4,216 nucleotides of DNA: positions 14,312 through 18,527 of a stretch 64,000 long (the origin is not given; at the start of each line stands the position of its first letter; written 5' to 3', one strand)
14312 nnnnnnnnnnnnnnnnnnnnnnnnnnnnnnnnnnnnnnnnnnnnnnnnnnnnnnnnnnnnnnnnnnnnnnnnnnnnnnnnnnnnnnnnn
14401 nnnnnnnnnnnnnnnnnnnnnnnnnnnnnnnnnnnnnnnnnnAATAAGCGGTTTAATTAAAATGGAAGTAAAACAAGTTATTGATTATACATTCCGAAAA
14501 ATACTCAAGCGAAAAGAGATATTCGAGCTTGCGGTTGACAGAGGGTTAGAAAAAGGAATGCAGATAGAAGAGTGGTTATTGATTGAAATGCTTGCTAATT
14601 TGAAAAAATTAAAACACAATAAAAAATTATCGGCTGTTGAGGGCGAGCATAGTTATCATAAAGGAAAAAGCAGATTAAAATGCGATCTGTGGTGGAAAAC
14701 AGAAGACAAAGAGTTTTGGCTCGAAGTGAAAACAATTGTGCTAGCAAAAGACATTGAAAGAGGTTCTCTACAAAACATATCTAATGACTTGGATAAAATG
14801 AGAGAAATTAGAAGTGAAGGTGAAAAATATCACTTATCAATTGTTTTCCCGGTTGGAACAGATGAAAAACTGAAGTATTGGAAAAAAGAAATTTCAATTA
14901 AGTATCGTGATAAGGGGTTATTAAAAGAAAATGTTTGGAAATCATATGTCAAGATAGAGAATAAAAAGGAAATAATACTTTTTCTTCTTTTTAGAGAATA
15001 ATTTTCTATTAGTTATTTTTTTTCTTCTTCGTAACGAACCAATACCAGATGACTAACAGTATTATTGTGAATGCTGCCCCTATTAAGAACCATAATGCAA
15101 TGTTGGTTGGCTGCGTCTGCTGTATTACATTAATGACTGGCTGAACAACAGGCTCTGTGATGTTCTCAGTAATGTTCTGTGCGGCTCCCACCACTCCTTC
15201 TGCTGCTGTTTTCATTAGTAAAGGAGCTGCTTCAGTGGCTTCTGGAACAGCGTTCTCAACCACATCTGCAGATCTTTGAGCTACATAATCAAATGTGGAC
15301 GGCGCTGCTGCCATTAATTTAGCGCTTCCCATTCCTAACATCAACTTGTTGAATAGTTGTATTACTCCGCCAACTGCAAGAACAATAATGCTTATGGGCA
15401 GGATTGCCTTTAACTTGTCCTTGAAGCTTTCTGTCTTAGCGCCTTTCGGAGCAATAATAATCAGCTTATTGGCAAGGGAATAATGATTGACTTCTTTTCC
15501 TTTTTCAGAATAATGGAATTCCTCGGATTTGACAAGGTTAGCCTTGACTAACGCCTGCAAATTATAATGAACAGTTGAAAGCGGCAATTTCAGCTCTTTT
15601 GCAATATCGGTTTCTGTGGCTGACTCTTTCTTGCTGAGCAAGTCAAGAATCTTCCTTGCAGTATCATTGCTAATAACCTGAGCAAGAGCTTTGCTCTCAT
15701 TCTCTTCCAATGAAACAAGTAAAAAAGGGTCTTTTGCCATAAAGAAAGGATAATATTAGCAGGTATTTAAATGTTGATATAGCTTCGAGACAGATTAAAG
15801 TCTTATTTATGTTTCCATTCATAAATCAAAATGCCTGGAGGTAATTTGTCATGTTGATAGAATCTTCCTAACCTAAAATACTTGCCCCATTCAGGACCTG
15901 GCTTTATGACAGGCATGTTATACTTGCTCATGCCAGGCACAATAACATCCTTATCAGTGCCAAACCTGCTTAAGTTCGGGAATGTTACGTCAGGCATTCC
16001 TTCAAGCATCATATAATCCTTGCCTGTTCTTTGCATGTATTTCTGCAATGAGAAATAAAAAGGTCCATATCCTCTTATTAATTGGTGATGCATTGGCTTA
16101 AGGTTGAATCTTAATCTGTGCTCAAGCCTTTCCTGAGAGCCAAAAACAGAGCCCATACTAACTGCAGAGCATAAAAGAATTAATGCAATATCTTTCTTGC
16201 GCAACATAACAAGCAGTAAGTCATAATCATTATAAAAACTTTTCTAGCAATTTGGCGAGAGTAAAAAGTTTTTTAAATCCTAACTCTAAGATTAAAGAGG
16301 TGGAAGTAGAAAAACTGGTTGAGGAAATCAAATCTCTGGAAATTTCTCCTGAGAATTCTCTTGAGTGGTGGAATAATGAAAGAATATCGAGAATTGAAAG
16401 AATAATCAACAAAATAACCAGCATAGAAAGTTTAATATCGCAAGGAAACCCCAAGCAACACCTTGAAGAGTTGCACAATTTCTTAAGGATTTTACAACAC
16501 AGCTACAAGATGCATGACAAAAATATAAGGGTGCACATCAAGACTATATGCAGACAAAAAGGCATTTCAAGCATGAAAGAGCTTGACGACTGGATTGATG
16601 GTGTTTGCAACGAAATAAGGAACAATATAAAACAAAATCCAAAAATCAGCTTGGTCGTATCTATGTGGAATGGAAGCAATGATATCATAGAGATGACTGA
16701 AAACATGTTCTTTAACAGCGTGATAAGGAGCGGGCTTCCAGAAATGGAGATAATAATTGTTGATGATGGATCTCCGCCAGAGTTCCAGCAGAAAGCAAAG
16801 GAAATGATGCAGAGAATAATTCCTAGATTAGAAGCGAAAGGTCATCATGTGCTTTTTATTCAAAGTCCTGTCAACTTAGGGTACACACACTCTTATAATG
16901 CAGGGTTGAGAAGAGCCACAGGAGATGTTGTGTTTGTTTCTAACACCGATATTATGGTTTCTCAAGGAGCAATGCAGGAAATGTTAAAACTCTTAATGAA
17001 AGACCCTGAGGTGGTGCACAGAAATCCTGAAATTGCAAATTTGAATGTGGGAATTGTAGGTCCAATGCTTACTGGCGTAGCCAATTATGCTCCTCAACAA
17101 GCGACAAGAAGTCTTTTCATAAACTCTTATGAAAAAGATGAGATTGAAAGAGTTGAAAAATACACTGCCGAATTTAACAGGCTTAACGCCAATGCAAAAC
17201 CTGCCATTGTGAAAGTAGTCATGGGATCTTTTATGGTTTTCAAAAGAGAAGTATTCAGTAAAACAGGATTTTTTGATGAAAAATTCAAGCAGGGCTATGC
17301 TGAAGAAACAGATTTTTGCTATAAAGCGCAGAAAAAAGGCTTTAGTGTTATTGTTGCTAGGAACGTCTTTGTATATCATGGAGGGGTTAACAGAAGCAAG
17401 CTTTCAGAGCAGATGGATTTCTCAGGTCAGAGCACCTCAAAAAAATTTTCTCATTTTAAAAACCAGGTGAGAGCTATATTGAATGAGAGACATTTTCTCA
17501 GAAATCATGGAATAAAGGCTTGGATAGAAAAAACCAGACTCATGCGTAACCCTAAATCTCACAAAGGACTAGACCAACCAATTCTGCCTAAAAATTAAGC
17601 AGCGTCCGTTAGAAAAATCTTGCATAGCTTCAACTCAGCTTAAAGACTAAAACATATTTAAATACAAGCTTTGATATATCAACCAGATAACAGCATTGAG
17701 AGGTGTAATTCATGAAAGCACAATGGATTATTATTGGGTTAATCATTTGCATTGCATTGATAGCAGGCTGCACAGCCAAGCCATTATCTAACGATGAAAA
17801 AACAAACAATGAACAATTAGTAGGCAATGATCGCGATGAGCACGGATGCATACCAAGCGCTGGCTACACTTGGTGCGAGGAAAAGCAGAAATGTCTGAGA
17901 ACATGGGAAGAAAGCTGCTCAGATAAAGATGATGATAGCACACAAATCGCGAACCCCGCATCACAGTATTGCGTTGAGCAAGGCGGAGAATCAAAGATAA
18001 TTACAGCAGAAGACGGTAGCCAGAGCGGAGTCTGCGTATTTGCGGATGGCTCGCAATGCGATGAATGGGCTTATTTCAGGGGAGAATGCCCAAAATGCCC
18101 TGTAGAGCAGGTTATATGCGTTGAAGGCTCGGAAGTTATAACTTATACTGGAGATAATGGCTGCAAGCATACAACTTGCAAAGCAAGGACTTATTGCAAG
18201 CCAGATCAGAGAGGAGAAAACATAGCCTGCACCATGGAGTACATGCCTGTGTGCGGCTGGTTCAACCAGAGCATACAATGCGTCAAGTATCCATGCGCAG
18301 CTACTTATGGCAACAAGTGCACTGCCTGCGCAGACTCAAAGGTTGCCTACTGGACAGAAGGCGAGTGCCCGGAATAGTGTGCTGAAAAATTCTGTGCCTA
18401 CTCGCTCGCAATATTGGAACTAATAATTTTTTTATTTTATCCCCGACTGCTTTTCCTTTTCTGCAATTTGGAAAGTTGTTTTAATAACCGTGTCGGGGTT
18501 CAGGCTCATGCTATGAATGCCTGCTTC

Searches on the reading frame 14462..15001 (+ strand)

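Call 18: search_protein_families(library=pfam, proteins=[window:14462-15001:+], max_evalue=0.001)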
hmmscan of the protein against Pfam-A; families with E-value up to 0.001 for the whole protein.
window:14462-15001:+ (179 aa): 1 family
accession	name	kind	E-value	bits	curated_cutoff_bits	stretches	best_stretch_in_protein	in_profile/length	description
PF03749.19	SfsA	-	0.00038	20.7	22.8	1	39-97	6-59/138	Sugar fermentation stimulation protein RE domain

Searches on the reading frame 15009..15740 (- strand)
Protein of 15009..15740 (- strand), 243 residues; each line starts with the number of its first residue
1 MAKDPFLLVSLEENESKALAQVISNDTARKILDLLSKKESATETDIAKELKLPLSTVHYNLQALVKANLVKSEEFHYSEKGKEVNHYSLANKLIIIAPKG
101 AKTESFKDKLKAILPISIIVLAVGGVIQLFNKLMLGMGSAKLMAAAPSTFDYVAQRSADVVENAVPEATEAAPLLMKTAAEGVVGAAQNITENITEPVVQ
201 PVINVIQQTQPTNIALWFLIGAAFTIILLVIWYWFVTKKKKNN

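Call 18: search_protein_families(library=pfam, proteins=[window:15009-15740:-], max_evalue=0.001)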
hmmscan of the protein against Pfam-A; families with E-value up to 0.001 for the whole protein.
window:15009-15740:- (243 aa): 7 families
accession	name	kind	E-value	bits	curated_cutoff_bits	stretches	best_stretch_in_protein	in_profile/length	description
PF12840.13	HTH_20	-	2.1e-11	44.1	27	1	24-72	2-50/51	Helix-turn-helix domain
PF13412.12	HTH_24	-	1.1e-09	38.1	21.9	1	25-71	2-48/48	Winged helix-turn-helix DNA-binding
PF01022.26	HTH_5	-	2.2e-07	31.1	22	1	26-72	2-47/47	Bacterial regulatory protein, arsR family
PF09339.16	HTH_IclR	-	3e-06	27.3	22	1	30-72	7-50/52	IclR helix-turn-helix domain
PF01978.25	TrmB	-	8e-05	22.9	25.6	1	33-74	16-56/68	Sugar-specific transcriptional regulator TrmB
PF08221.17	HTH_9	-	0.00011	22.6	23.4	1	26-71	13-58/62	RNA polymerase III subunit RPC82 helix-turn-helix domain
PF02002.24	TFIIE_alpha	-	0.00013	22.2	22.9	1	23-91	10-78/105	TFIIE alpha subunit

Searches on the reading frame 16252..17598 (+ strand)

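Call 18: search_protein_families(library=pfam, proteins=[window:16252-17598:+], max_evalue=0.001)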
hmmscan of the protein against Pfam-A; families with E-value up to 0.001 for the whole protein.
window:16252-17598:+ (448 aa): 7 families
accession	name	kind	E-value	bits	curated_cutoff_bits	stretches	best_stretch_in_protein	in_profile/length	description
PF00535.33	Glycos_transf_2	-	2.9e-18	66.8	23.3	1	154-337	17-166/168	Glycosyl transferase family 2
PF10111.15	Glyco_tranf_2_2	-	6.8e-10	39.3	27.3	1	163-360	28-200/276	Glycosyltransferase like family 2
PF13506.12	Glyco_transf_21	-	7.5e-07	29.2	21.7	1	216-387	23-165/174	Glycosyl transferase family 21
PF13712.12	Glyco_tranf_2_5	-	1.3e-05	25.4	27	1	209-376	39-189/210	Glycosyltransferase like family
PF13632.12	Glyco_trans_2_3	-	2.3e-05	24.8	27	1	323-379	72-126/198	Glycosyl transferase family group 2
PF13641.12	Glyco_tranf_2_3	-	0.00017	22.1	27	1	159-376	25-211/230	Glycosyltransferase like family 2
PF18659.6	CelTOS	-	0.00041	21.2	27.2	0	109-189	27-109/122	Cell-traversal protein for ookinetes and sporozoites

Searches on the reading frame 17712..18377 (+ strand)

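Call 18: search_protein_families(library=pfam, proteins=[window:17712-18377:+], max_evalue=0.001)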
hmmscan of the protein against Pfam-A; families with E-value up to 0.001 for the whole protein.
window:17712-18377:+ (221 aa): 1 family
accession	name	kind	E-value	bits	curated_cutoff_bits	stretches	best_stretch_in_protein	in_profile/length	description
PF03891.20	DUF333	-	1.2e-20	74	25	1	79-125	2-47/47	Domain of unknown function (DUF333)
